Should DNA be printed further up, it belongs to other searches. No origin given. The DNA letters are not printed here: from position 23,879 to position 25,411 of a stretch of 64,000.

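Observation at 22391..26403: Divergent cluster: GH3-type adenylating amido synthetase / alpha-oxoamine synthase / FemAB-BioF2-like N-acyltransferase, a candidate lipoamino-acid or sphingoid-type lipid pathway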

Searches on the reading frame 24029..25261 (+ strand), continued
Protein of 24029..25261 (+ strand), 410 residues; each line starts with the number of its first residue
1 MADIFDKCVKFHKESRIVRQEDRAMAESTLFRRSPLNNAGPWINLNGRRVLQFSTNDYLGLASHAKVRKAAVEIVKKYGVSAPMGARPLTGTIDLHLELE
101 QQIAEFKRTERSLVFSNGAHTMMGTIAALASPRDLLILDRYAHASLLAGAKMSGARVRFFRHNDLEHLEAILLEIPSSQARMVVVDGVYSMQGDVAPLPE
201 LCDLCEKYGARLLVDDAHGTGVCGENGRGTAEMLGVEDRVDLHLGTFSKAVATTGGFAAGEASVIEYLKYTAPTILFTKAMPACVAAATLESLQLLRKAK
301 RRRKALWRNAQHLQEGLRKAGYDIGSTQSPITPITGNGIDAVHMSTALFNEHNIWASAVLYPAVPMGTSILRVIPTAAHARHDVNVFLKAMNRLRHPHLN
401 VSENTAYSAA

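Call 93: search_protein_families(library=pfam, proteins=[P0367, P0378, P0383, P0379, P0371, P0366, P0394, P0437], max_evalue=0.0001)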
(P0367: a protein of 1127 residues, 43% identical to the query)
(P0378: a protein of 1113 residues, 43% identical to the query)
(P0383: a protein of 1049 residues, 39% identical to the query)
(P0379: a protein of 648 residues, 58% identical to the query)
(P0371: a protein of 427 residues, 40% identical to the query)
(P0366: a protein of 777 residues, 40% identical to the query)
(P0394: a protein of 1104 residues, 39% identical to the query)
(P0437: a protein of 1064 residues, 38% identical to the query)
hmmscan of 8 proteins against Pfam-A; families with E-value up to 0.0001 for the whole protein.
P0367 (1127 aa): 6 families
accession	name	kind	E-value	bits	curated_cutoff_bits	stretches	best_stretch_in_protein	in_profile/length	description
PF00501.34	AMP-binding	-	1.2e-73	248.6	29.9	1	20-418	2-384/384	AMP-binding enzyme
PF00155.27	Aminotran_1_2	-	7.2e-50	170.6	19.7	1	750-1098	2-360/361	Aminotransferase class I and II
PF23024.1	AMP-dom_DIP2-like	-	6.7e-14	52.3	27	1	466-579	2-107/110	Disco-interacting protein 2-like, AMP domain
PF00550.31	PP-binding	-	5.3e-12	46.2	20.8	1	621-683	3-65/67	Phosphopantetheine attachment site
PF23297.2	ACP_SdgA_C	-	2.2e-06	28.1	27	1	624-691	18-85/95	Highly reducing polyketide synthase sdgA, C-terminal ACP domain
PF24919.1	Mug62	-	3.8e-05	23.8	27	1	473-578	31-148/164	Meiotically up-regulated gene 62 protein-like domain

P0378 (1113 aa): 6 families
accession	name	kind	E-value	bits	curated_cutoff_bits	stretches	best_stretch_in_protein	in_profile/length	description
PF00501.34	AMP-binding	-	6.3e-54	183.7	29.9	1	12-433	5-384/384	AMP-binding enzyme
PF00155.27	Aminotran_1_2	-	8.8e-37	127.6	19.7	1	750-1098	2-359/361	Aminotransferase class I and II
PF23024.1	AMP-dom_DIP2-like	-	2.2e-08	34.6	27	1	476-581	2-100/110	Disco-interacting protein 2-like, AMP domain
PF00550.31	PP-binding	-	2.9e-08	34.3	20.8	1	619-685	3-67/67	Phosphopantetheine attachment site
PF14535.12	AMP-binding_C_2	-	3e-05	24.6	25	1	482-574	1-91/96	AMP-binding enzyme C-terminal domain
PF23297.2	ACP_SdgA_C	-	8.3e-05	23.1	27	0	621-695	17-89/95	Highly reducing polyketide synthase sdgA, C-terminal ACP domain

P0383 (1049 aa): 4 families
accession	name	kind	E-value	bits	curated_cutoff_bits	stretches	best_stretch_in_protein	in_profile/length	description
PF00501.34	AMP-binding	-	6.3e-58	196.8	29.9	1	35-400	10-384/384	AMP-binding enzyme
PF00155.27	Aminotran_1_2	-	1.9e-46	159.4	19.7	1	690-1040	2-360/361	Aminotransferase class I and II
PF00550.31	PP-binding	-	7.7e-12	45.7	20.8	1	561-623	2-66/67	Phosphopantetheine attachment site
PF13193.12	AMP-binding_C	-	3.6e-06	28.2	24.5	1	452-530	2-76/76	AMP-binding enzyme C-terminal domain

P0379 (648 aa): 2 families
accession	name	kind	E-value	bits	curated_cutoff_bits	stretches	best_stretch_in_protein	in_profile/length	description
PF00155.27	Aminotran_1_2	-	1e-32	114.2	19.7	1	1-227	130-361/361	Aminotransferase class I and II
PF00583.31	Acetyltransf_1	-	5e-10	40.1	20.7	1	516-634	27-115/116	Acetyltransferase (GNAT) family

P0371 (427 aa): 2 families
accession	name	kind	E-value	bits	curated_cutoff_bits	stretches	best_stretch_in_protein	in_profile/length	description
PF00155.27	Aminotran_1_2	-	5.6e-42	144.6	19.7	1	55-401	2-360/361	Aminotransferase class I and II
PF01212.27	Beta_elim_lyase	-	9.3e-05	22.3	27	0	87-377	20-239/288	Beta-eliminating lyase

P0366 (777 aa): 2 families
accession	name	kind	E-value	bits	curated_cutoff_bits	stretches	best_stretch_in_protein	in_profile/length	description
PF00155.27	Aminotran_1_2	-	3.1e-63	214.6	19.7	1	42-384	2-361/361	Aminotransferase class I and II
PF01053.26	Cys_Met_Meta_PP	-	7.7e-06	25.1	27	1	74-215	43-180/381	Cys/Met metabolism PLP-dependent enzyme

P0394 (1104 aa): 9 families
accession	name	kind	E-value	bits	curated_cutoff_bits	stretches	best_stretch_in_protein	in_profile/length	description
PF00501.34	AMP-binding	-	6.9e-58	196.7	29.9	1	21-419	7-384/384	AMP-binding enzyme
PF00155.27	Aminotran_1_2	-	6.4e-57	193.8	19.7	1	743-1084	3-361/361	Aminotransferase class I and II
PF00550.31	PP-binding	-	7.5e-12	45.8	20.8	1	608-671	3-67/67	Phosphopantetheine attachment site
PF01053.26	Cys_Met_Meta_PP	-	9.2e-08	31.5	27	1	788-914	54-180/381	Cys/Met metabolism PLP-dependent enzyme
PF23024.1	AMP-dom_DIP2-like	-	1.1e-07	32.3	27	1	462-575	2-104/110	Disco-interacting protein 2-like, AMP domain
PF24919.1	Mug62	-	1.2e-06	28.7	27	1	492-582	52-153/164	Meiotically up-regulated gene 62 protein-like domain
PF01212.27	Beta_elim_lyase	-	5.7e-06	26.3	27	1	789-958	35-217/288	Beta-eliminating lyase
PF01041.23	DegT_DnrJ_EryC1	-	7.3e-06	25.9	19.8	1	788-914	26-152/360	DegT/DnrJ/EryC1/StrS aminotransferase family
PF00266.25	Aminotran_5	-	7.4e-05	22.3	21.5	0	789-912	46-180/371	Aminotransferase class-V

P0437 (1064 aa): 5 families
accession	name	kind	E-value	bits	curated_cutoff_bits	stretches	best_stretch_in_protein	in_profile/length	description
PF00501.34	AMP-binding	-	3.8e-53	181.1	29.9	1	14-385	5-381/384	AMP-binding enzyme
PF00155.27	Aminotran_1_2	-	1.3e-50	173.1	19.7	1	720-1059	3-360/361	Aminotransferase class I and II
PF00266.25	Aminotran_5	-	8.2e-08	32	21.5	1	761-888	41-180/371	Aminotransferase class-V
PF23024.1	AMP-dom_DIP2-like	-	7.2e-07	29.7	27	1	433-554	2-108/110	Disco-interacting protein 2-like, AMP domain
PF01053.26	Cys_Met_Meta_PP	-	1.2e-05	24.5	27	1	765-890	54-180/381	Cys/Met metabolism PLP-dependent enzyme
